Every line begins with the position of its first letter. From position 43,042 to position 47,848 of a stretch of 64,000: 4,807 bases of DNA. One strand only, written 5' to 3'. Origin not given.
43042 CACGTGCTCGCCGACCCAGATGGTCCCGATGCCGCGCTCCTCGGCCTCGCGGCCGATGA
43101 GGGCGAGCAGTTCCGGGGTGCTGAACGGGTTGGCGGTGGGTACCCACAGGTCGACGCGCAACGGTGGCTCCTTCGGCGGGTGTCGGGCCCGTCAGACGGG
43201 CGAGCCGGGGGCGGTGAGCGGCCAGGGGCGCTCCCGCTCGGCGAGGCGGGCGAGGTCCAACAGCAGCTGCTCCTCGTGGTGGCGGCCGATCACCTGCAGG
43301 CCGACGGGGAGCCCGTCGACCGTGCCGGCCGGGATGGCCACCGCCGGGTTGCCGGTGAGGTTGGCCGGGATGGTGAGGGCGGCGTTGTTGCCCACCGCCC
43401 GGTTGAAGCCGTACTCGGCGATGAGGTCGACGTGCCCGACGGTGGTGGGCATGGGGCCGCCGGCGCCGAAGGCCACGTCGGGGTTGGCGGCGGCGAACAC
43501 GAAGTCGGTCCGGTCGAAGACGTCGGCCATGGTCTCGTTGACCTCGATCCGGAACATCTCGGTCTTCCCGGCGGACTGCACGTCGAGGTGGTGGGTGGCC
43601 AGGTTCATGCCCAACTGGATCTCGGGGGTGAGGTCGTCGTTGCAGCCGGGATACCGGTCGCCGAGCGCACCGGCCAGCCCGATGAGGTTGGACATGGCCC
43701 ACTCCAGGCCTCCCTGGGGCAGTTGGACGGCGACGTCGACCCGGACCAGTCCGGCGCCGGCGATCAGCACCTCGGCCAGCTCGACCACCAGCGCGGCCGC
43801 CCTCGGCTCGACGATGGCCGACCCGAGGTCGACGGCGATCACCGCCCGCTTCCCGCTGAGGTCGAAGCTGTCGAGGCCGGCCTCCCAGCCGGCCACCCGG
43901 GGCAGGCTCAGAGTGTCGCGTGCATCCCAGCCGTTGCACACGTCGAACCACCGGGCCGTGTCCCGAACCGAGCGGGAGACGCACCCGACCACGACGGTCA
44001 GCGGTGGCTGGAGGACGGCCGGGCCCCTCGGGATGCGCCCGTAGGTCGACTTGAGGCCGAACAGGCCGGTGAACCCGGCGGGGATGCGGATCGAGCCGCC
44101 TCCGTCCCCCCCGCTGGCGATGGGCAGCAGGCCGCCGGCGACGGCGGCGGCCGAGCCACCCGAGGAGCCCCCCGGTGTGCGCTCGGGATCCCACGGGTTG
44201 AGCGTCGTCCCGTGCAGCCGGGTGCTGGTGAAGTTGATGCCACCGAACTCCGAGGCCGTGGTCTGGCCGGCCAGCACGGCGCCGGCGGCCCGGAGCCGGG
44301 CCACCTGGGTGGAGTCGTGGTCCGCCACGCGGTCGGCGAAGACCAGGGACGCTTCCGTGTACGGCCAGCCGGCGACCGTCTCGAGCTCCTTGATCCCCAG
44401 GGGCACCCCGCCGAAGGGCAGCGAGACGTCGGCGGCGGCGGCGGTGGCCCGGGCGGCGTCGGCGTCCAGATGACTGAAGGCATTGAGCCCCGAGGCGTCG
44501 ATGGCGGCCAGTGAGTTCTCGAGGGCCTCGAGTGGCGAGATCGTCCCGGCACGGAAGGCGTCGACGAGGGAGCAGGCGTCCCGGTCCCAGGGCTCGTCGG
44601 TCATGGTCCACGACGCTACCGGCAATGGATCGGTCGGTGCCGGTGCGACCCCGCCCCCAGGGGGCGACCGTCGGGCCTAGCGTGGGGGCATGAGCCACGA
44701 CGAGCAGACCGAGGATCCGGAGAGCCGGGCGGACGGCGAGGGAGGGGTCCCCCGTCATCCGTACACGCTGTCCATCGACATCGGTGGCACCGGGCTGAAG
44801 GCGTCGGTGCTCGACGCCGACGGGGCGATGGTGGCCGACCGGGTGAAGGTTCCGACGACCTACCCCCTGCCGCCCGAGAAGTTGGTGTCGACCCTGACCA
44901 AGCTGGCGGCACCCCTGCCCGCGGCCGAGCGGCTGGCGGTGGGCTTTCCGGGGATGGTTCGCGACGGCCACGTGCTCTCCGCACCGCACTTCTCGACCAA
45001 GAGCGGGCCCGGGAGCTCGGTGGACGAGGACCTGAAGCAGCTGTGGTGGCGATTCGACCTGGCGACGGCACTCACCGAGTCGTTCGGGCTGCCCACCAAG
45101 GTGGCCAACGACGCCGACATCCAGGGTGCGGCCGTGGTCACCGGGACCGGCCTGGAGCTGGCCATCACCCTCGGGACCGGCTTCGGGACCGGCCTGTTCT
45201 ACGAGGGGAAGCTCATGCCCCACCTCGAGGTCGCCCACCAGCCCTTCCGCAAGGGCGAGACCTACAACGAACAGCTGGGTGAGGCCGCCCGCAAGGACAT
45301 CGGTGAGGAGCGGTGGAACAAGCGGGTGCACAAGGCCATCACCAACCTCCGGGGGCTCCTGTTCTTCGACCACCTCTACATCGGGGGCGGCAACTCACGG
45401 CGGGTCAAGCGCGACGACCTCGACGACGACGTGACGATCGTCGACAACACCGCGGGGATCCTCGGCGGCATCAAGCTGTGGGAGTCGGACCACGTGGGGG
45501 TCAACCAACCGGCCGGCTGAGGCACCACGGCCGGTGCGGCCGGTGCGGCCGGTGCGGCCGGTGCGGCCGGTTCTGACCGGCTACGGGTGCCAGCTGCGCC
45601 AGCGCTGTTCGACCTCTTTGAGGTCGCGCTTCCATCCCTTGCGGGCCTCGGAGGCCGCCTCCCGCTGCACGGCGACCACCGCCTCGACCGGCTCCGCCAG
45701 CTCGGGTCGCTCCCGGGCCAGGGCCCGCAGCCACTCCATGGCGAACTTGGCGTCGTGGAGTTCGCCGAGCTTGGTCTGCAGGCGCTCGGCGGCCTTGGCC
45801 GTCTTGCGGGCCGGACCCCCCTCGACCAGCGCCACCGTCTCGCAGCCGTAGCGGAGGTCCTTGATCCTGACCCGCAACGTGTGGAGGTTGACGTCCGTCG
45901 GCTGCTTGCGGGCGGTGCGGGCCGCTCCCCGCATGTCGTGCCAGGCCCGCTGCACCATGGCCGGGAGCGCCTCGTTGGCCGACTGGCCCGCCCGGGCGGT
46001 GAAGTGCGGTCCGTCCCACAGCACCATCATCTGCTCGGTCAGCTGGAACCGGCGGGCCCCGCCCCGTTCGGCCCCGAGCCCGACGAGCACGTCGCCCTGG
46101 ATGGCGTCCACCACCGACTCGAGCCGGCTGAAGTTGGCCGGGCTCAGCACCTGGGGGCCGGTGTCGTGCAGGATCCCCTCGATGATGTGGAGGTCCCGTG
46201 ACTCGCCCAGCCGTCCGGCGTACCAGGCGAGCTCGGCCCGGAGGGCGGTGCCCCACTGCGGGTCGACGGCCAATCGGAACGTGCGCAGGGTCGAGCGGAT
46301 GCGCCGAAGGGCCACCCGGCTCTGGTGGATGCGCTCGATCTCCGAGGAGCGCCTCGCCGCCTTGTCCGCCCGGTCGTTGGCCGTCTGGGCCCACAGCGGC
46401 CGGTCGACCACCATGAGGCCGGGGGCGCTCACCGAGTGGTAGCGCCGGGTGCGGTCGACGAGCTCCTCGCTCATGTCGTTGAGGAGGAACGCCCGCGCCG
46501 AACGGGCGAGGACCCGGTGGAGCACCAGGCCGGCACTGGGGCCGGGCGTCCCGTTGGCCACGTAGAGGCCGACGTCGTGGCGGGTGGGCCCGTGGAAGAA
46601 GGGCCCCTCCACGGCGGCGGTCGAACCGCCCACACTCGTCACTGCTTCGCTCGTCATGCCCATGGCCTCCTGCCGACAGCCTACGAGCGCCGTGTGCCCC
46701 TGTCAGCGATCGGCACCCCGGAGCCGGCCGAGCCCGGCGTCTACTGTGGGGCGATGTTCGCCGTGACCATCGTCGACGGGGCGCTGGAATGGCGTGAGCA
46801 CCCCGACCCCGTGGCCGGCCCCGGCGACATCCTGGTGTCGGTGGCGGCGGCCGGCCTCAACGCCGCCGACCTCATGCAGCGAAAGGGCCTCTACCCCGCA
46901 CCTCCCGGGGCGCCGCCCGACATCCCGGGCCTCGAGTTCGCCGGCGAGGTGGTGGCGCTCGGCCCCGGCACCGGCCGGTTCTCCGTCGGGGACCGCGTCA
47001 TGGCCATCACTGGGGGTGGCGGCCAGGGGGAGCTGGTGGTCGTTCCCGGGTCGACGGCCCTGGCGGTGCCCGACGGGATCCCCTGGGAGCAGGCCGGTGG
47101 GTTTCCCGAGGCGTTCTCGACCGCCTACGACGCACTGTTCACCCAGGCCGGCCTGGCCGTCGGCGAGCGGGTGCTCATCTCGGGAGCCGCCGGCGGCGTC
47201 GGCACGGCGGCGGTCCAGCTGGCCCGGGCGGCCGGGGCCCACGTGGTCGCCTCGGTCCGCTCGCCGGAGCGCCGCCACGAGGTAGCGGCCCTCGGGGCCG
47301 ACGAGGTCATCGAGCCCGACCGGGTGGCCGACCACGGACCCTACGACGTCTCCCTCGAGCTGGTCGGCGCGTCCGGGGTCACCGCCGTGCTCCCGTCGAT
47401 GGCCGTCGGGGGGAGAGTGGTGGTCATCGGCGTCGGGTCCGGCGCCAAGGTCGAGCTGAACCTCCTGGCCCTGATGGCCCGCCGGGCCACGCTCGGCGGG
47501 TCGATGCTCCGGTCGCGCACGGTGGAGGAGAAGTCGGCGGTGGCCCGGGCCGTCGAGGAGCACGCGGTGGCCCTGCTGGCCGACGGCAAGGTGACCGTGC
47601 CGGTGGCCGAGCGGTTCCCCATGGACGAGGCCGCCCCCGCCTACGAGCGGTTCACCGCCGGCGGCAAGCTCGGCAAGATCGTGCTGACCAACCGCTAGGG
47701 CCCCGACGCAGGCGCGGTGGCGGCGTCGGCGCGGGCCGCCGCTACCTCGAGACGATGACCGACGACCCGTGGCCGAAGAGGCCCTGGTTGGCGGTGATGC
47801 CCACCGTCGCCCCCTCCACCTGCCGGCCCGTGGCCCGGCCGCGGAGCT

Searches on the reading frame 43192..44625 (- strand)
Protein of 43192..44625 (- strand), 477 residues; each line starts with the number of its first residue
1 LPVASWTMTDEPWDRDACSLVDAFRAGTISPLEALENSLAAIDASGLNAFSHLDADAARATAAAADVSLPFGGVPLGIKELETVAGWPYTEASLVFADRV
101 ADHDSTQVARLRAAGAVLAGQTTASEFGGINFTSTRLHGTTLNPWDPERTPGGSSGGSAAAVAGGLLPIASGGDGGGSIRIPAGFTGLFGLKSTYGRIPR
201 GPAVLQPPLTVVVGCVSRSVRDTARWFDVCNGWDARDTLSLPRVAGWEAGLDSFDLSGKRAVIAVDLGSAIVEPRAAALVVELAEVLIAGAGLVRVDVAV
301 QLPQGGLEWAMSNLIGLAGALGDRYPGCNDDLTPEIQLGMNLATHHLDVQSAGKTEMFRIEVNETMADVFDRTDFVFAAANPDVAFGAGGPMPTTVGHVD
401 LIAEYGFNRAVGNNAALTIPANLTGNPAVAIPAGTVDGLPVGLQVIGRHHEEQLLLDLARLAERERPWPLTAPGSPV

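Call 14: search_protein_families(library=pfam, proteins=[window:43192-44625:-], max_evalue=0.001)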
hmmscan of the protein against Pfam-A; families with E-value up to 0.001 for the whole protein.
window:43192-44625:- (477 aa): 1 family
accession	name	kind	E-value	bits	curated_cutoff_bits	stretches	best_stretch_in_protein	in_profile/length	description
PF01425.27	Amidase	-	1.7e-82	278.3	27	1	33-456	1-445/445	Amidase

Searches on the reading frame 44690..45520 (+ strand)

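Call 14: search_protein_families(library=pfam, proteins=[window:44690-45520:+], max_evalue=0.001)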
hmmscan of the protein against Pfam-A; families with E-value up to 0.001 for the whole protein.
window:44690-45520:+ (276 aa): 1 family
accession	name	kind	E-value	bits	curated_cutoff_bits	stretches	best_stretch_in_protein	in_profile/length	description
PF00480.26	ROK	-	2.2e-14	54.1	22.9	1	27-176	2-145/294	ROK family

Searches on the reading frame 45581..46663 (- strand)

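Call 14: search_protein_families(library=pfam, proteins=[window:45581-46663:-], max_evalue=0.001)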
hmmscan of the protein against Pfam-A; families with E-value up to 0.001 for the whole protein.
window:45581-46663:- (360 aa): 1 family
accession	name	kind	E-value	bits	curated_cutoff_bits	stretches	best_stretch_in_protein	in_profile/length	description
PF05235.19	CHAD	-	1.1e-36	127.4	25.6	1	99-313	13-228/228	CHAD domain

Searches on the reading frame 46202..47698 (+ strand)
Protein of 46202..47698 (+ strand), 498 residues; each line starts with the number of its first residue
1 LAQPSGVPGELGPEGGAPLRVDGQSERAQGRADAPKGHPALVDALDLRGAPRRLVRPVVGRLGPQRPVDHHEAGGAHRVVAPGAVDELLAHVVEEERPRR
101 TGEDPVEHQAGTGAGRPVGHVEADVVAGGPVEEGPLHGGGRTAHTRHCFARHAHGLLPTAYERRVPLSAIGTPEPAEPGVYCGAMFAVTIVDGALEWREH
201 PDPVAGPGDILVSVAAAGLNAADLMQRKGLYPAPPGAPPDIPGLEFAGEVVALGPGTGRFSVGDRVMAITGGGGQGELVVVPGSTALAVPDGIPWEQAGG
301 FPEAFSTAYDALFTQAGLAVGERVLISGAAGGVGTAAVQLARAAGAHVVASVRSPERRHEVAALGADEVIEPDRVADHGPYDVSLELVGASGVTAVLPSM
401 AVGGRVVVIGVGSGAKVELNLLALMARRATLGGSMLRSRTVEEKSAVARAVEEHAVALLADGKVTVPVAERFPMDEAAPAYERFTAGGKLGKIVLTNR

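Call 14: search_protein_families(library=pfam, proteins=[window:46202-47698:+], max_evalue=0.001)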
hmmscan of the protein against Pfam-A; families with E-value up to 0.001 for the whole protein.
window:46202-47698:+ (498 aa): 4 families
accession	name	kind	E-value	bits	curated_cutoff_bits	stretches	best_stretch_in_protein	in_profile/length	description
PF00107.32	ADH_zinc_N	-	2e-21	76.7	31.8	1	332-443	1-121/129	Zinc-binding dehydrogenase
PF13602.12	ADH_zinc_N_2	-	2.1e-16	61.5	27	1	364-495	1-134/134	Zinc-binding dehydrogenase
PF08240.17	ADH_N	-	1.3e-15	58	23.5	1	206-291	1-104/104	Alcohol dehydrogenase GroES-like domain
PF13460.12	NAD_binding_10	-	0.0007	19.9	27.2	0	328-373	1-47/184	NAD(P)H-binding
